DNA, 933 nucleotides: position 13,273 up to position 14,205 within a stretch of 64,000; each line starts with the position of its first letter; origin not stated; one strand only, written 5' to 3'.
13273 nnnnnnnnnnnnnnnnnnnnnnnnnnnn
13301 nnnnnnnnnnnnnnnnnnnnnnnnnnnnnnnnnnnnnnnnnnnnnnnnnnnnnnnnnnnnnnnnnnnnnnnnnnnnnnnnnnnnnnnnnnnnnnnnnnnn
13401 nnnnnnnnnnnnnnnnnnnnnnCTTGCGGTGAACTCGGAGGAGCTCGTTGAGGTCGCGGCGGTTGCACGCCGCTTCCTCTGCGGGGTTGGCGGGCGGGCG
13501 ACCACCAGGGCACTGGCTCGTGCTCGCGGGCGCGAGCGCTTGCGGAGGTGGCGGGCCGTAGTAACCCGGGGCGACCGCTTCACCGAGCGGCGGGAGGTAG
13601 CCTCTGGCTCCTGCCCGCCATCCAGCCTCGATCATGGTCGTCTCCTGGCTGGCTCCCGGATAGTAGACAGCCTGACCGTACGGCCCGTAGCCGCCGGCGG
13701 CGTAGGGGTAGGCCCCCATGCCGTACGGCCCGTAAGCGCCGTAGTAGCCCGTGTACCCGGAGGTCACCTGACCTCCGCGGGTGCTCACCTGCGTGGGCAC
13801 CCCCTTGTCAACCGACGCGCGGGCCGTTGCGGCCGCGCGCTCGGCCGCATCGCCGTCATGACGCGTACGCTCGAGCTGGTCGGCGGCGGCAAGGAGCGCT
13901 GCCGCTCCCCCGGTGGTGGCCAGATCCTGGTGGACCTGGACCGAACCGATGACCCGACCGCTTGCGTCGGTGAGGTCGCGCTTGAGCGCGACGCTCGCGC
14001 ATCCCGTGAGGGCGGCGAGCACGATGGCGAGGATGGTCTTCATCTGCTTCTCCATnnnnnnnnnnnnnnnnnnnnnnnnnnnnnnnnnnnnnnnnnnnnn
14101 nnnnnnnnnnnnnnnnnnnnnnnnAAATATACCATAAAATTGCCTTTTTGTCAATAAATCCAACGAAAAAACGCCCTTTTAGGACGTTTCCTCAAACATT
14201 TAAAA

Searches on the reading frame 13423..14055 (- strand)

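Call 70: search_protein_families(library=ncbifam, proteins=[window:13423-14055:-], max_evalue=0.1)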
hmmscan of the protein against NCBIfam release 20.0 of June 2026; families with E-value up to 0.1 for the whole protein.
window:13423-14055:- (211 aa): 1 family
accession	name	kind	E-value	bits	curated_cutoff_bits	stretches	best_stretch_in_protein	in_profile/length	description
NF038330.1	adhesin_SclA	exception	0.011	15.4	400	1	69-196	148-272/405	LPXTG-anchored collagen-like adhesin Scl1/SclA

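Call 97: search_protein_families(library=pfam, proteins=[window:13423-14055:-], max_evalue=0.01)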
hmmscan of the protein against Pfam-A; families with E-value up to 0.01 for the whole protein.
window:13423-14055:- (211 aa): 0 families
